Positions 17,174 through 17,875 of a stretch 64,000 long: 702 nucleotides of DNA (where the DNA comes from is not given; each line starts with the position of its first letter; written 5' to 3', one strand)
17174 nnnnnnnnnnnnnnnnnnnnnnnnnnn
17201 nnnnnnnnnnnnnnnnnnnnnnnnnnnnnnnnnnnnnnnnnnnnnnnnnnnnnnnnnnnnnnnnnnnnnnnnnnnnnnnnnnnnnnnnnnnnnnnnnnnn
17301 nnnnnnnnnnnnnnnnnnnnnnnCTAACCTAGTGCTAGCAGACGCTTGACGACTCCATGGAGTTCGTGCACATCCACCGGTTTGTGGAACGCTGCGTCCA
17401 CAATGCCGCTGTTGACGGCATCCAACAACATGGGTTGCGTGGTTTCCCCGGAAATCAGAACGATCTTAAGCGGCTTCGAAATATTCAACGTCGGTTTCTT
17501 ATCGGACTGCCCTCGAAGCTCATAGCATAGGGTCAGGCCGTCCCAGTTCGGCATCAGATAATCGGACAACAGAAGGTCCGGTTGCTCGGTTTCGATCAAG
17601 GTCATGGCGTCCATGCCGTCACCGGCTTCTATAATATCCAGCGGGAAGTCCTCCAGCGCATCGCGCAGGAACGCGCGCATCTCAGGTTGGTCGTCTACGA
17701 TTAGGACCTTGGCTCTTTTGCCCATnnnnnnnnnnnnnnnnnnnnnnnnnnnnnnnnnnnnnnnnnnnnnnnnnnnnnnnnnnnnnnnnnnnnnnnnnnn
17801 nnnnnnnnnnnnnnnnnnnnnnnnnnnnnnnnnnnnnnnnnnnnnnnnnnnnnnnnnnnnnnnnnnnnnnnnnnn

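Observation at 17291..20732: Two-component cassette is bounded by tRNA-Glu at one end and two degenerate copies of its 3' end at the other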

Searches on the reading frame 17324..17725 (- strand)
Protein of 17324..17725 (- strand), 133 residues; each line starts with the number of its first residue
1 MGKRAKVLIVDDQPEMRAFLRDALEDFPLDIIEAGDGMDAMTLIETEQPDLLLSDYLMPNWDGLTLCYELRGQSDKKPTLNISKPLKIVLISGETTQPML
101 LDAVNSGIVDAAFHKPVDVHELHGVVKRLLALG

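Call 10: search_protein_families(library=pfam, proteins=[window:17324-17725:-])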
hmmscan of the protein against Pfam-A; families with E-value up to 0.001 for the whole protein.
window:17324-17725:- (133 aa): 1 family
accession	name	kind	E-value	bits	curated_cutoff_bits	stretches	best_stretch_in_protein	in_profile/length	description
PF00072.30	Response_reg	-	7.7e-20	71.6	30.2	1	7-126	1-110/111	Response regulator receiver domain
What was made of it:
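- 17324..17725 (-): Stand-alone receiver-domain response regulator (133 aa), cargo. PF00072, E 8e-20 (call 10).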

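Call 60: find_homologous_proteins(query=window:17324-17725:-, max_evalue=1e-15)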
Query window:17324-17725:- (133 aa): 102 proteins with E <= 1e-15 among 117 candidates.
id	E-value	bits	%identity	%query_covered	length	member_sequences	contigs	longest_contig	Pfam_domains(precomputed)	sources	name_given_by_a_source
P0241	3.2e-81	288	100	100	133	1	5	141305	PF00072.31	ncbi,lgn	-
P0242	1.2e-65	237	85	98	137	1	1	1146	PF00072.31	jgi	jgi:two-component system OmpR family response regulator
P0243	1.4e-65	237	85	98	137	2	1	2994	PF00072.31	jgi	jgi:CheY-like chemotaxis protein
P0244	2.2e-65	237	84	97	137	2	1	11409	PF00072.31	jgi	jgi:CheY-like chemotaxis protein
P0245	2.6e-65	236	85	98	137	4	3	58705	PF00072.31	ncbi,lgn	-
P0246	7.5e-65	235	84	97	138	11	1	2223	PF00072.31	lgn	-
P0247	4.7e-64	232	84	97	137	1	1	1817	PF00072.31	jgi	-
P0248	7.2e-64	232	84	97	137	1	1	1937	PF00072.31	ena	-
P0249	8.1e-64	232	82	97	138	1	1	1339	PF00072.31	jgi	-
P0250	1.2e-63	231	83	97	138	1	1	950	PF00072.31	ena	-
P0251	1.3e-63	231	82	97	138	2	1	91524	PF00072.31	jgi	-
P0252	3.2e-63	230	84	97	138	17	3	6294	PF00072.31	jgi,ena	jgi:CheY-like chemotaxis protein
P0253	3.8e-62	226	81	97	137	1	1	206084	PF00072.31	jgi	jgi:CheY-like chemotaxis protein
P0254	4.2e-62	226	83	97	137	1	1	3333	PF00072.31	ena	-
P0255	5.6e-62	226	83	96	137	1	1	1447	PF00072.31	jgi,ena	-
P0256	7.3e-62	225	82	98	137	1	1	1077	PF00072.31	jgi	jgi:CheY-like chemotaxis protein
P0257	8.9e-62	225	82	96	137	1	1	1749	PF00072.31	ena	-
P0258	4.0e-56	207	73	98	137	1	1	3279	PF00072.31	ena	-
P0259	1.4e-55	205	77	96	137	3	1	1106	PF00072.31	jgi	jgi:CheY-like chemotaxis protein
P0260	3.2e-55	204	83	88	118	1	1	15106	PF00072.31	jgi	jgi:CheY-like chemotaxis protein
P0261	3.8e-52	194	72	97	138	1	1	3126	PF00072.31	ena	-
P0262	7.2e-49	183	71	97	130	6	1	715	PF00072.31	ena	-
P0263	1.2e-47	179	69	97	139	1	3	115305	PF00072.31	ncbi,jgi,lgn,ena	-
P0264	1.3e-47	179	69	97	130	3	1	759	PF00072.31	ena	-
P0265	2.4e-47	178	68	98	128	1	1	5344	PF00072.31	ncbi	-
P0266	4.3e-47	177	69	97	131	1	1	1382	PF00072.31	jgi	jgi:CheY-like chemotaxis protein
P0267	4.8e-47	177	65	97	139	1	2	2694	PF00072.31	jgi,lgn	jgi:CheY-like chemotaxis protein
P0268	5.0e-47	177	69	97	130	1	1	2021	PF00072.31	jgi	jgi:CheY-like chemotaxis protein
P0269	9.2e-47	176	68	98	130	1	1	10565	PF00072.31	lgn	-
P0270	9.8e-47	176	68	98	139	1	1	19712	PF00072.31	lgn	-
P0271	1.7e-46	176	68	98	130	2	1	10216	PF00072.31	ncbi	-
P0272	2.3e-46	175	68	97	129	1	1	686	PF00072.31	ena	-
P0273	8.6e-46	173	63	98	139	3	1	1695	PF00072.31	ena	-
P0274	1.0e-44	170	63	98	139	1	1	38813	PF00072.31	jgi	jgi:CheY-like chemotaxis protein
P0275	3.8e-44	168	65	95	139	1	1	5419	PF00072.31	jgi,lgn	jgi:CheY-like chemotaxis protein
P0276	3.9e-44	168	66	97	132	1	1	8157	PF00072.31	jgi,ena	-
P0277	1.0e-43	167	62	97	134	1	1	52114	PF00072.31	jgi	jgi:CheY-like chemotaxis protein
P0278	5.6e-43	164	65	97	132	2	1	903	PF00072.31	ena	-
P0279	2.4e-42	162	60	97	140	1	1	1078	PF00072.31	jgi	-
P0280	1.2e-41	160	63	98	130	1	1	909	PF00072.31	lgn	-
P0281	1.6e-41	159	64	97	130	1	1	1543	PF00072.31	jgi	-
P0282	2.7e-41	159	62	95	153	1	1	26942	PF00072.31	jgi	jgi:CheY-like chemotaxis protein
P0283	3.5e-41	158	65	97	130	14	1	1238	PF00072.31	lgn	-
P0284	4.3e-41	158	64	97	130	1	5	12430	PF00072.31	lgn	-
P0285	5.7e-41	158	64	97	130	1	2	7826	PF00072.31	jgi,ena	-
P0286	7.9e-41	157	63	97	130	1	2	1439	PF00072.31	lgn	-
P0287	2.5e-40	156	63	97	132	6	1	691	PF00072.31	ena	-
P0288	3.6e-40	155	64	97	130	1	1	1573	PF00072.31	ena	-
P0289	4.5e-40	155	61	98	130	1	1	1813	PF00072.31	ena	-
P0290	6.6e-40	154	61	98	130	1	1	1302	PF00072.31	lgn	-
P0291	8.3e-40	154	64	97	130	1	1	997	PF00072.31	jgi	-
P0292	8.8e-40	154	64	97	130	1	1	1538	PF00072.31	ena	-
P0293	9.1e-40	154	62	97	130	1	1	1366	PF00072.31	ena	-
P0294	9.7e-40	154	63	97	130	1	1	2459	PF00072.31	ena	-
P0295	1.1e-39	153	64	97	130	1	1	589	PF00072.31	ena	-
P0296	1.6e-39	153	63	97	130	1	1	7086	PF00072.31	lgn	-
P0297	1.9e-39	153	62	89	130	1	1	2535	PF00072.31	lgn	-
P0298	1.9e-39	153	62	97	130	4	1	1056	PF00072.31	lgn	-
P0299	2.9e-39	152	62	99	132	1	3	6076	PF00072.31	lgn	-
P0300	5.4e-39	151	62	97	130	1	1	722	PF00072.31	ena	-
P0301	1.0e-38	150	64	97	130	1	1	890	PF00072.31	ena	-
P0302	1.2e-38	150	61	97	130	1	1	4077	PF00072.31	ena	-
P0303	3.6e-38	149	60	97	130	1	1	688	PF00072.31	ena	-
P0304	5.1e-38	148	61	97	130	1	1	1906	PF00072.31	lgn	-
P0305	5.7e-38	148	62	97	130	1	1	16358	PF00072.31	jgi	-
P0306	8.9e-38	147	60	97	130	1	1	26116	PF00072.31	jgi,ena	-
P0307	9.7e-38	147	62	97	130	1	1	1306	PF00072.31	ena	-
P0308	1.2e-37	147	62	97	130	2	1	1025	PF00072.31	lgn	-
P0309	1.2e-37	147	61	96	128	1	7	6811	PF00072.31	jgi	jgi:CheY-like chemotaxis protein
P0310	2.3e-37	146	60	97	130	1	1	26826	PF00072.31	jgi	jgi:CheY-like chemotaxis protein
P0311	2.8e-37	146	60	97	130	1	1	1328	PF00072.31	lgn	-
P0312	2.9e-37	146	60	98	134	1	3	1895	PF00072.31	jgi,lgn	-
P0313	3.4e-37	145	59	97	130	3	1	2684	PF00072.31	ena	-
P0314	1.6e-36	143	60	97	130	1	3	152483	PF00072.31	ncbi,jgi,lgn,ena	-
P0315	1.8e-36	143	59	97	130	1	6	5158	PF00072.31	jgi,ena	jgi:CheY-like chemotaxis protein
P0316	1.9e-36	143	59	97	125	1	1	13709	PF00072.31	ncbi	ncbi:MAG TPA: response regulator [Nitrospiraceae bacterium]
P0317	1.9e-36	143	60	97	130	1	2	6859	PF00072.31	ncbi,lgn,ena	-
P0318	1.9e-36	143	60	97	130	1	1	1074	PF00072.31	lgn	-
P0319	2.2e-36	143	59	97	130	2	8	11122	PF00072.31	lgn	-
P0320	2.2e-36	143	58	98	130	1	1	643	PF00072.31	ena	-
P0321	2.9e-36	142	60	96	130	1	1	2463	PF00072.31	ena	-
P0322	2.9e-36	142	59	97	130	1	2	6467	PF00072.31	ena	-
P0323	3.3e-36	142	59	97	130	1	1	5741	PF00072.31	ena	-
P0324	4.4e-36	142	60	97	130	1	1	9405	PF00072.31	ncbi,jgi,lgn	jgi:CheY-like chemotaxis protein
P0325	4.8e-36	142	60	89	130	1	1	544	PF00072.31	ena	-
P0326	5.5e-36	142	58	97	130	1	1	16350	PF00072.31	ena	-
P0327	8.3e-36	141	60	97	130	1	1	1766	PF00072.31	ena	-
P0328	9.5e-36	141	60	97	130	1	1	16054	PF00072.31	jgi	-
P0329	1.3e-35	140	58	97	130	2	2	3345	PF00072.31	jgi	jgi:CheY-like chemotaxis protein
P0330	2.4e-35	139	60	97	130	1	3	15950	PF00072.31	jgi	jgi:CheY-like chemotaxis protein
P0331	3.0e-35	139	57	98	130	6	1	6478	PF00072.31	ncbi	-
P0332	5.4e-35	138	59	97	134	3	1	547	PF00072.31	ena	-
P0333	5.6e-35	138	57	97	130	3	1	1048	PF00072.31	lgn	-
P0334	8.8e-35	138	58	97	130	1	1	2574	PF00072.31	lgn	-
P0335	1.2e-34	137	59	97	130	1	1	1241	PF00072.31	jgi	jgi:CheY-like chemotaxis protein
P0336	8.6e-34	134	57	97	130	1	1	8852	PF00072.31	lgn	-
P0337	3.7e-33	132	61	88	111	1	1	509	PF00072.31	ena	-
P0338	8.1e-33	131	56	97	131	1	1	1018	PF00072.31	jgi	jgi:CheY-like chemotaxis protein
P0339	2.9e-32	129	56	97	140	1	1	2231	PF00072.31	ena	-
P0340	3.2e-32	129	54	98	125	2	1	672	PF00072.31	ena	-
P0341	3.4e-32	129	56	98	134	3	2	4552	PF00072.31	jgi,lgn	jgi:CheY-like chemotaxis protein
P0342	1.4e-27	114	50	97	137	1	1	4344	PF00072.31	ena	-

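Call 61: find_encoding_contigs(protein=P0245, flank=10000, max_places=3)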
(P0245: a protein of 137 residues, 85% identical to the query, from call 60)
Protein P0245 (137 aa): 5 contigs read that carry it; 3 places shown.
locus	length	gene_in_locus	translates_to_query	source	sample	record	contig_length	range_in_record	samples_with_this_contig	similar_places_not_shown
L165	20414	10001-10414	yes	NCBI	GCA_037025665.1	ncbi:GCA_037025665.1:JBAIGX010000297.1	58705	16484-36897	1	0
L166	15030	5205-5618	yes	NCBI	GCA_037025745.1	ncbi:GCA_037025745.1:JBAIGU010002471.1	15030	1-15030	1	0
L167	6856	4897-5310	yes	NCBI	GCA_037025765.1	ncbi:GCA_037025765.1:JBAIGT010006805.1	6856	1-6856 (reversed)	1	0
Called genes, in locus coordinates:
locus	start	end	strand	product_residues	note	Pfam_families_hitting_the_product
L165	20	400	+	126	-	-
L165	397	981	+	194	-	-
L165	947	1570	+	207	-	PF02085:Cytochrom_CIII (faint), PF14522:Cytochrome_C7 (weak), PF22113:Mtrc-MtrF_II-IV_dom (weak)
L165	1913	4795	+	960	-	PF05227:CHASE3, PF08448:PAS_4 (weak), PF13188:PAS_8 (weak), PF00989:PAS, PF08448:PAS_4, PF13426:PAS_9, PF00512:HisKA, PF02518:HATPase_c, +2 more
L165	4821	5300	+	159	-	PF00072:Response_reg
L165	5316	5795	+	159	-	PF00072:Response_reg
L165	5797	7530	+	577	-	PF00072:Response_reg, PF00990:GGDEF, PF00563:EAL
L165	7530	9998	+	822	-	PF00072:Response_reg, PF00989:PAS, PF08448:PAS_4, PF13426:PAS_9, PF01590:GAF, PF13185:GAF_2, PF00512:HisKA, PF02518:HATPase_c, +2 more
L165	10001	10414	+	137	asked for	PF00072:Response_reg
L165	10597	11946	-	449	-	PF00709:Adenylsucc_synt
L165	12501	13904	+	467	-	-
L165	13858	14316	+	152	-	PF16326:ABC_tran_CTD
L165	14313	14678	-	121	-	PF07238:PilZ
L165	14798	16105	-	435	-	PF05496:RuvB_N, PF00004:AAA, PF07728:AAA_5 (faint), PF16193:AAA_assoc_2, PF12002:MgsA_C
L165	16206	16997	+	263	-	PF12146:Hydrolase_4, PF00561:Abhydrolase_1, PF12697:Abhydrolase_6, PF03096:Ndr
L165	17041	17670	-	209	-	PF01227:GTP_cyclohydroI, PF14489:QueF (weak)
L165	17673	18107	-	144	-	PF01242:PTPS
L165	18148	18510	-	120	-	PF00111:Fer2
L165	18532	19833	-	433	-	PF01512:Complex1_51K, PF10531:SLBB, PF22461:SLBB_2, PF10589:NADH_4Fe-4S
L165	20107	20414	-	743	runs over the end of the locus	PF03971:IDH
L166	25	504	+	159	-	PF00072:Response_reg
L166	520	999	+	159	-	PF00072:Response_reg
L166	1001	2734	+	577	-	PF00072:Response_reg, PF00990:GGDEF, PF00563:EAL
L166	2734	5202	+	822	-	PF00072:Response_reg, PF00989:PAS, PF08448:PAS_4, PF13426:PAS_9, PF01590:GAF, PF13185:GAF_2, PF00512:HisKA, PF02518:HATPase_c, +2 more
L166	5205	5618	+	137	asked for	PF00072:Response_reg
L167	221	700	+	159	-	PF00072:Response_reg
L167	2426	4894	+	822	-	PF00072:Response_reg, PF00989:PAS, PF08448:PAS_4, PF13426:PAS_9, PF01590:GAF, PF13185:GAF_2, PF00512:HisKA, PF02518:HATPase_c, +2 more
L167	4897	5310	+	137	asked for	PF00072:Response_reg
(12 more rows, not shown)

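Call 62: find_encoding_contigs(protein=P0253, flank=10000, max_places=2)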
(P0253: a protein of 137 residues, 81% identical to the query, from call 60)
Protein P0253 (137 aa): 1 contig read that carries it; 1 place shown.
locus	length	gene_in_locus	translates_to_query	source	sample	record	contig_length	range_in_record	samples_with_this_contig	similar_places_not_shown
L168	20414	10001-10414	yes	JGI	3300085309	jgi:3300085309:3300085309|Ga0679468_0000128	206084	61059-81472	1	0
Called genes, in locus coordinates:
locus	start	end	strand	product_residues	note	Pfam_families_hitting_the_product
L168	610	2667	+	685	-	PF07715:Plug, PF00593:TonB_dep_Rec_b-barrel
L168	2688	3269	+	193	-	PF13689:DUF4154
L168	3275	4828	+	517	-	PF17152:CHASE8, PF00672:HAMP, PF00512:HisKA, PF02518:HATPase_c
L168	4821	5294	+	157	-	PF00072:Response_reg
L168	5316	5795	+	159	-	PF00072:Response_reg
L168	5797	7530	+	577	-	PF00072:Response_reg, PF00990:GGDEF, PF00563:EAL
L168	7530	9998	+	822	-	PF00072:Response_reg, PF00989:PAS, PF08448:PAS_4 (weak), PF01590:GAF, PF13185:GAF_2, PF00512:HisKA, PF02518:HATPase_c, PF00072:Response_reg, +2 more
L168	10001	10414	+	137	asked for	PF00072:Response_reg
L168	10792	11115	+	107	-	PF02482:Ribosomal_S30AE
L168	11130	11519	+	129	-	PF00034:Cytochrom_C, PF13442:Cytochrome_CBB3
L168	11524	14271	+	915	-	PF00690:Cation_ATPase_N, PF00122:E1-E2_ATPase, PF00702:Hydrolase, PF13246:Cation_ATPase, PF08282:Hydrolase_3 (faint), PF00689:Cation_ATPase_C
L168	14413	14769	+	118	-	PF13442:Cytochrome_CBB3, PF00034:Cytochrom_C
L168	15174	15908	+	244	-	PF00156:Pribosyltran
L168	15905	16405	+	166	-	PF04981:NMD3 (faint)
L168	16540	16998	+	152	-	PF13473:Cupredoxin_1 (faint)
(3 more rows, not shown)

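Call 64: find_encoding_contigs(protein=P0244, flank=10000, max_places=3)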
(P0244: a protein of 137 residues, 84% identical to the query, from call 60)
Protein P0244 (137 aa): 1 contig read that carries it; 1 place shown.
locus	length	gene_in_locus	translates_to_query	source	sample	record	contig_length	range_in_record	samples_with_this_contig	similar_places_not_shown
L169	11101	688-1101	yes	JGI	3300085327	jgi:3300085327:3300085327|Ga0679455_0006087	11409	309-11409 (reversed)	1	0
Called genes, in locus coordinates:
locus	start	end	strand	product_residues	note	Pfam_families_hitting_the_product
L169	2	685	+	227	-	?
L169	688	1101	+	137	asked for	PF00072:Response_reg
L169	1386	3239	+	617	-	PF00989:PAS, PF08448:PAS_4, PF08447:PAS_3, PF13426:PAS_9, PF00989:PAS, PF08448:PAS_4, PF13426:PAS_9, PF08447:PAS_3, +8 more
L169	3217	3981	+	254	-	PF00072:Response_reg, PF00196:GerE, PF08281:Sigma70_r4_2 (weak)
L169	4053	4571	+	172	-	PF07238:PilZ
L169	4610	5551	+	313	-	-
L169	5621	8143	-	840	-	PF00005:ABC_tran (faint), PF02463:SMC_N (faint), PF13191:AAA_16 (faint), PF13304:AAA_21 (faint), PF13481:AAA_25 (faint), PF13555:AAA_29 (faint), PF20703:nSTAND1 (faint), PF17760:UvrA_inter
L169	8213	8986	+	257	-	PF01209:Ubie_methyltran, PF13489:Methyltransf_23, PF13649:Methyltransf_25, PF13847:Methyltransf_31, PF08241:Methyltransf_11, PF08242:Methyltransf_12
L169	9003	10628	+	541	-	PF04055:Radical_SAM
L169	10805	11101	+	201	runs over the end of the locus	?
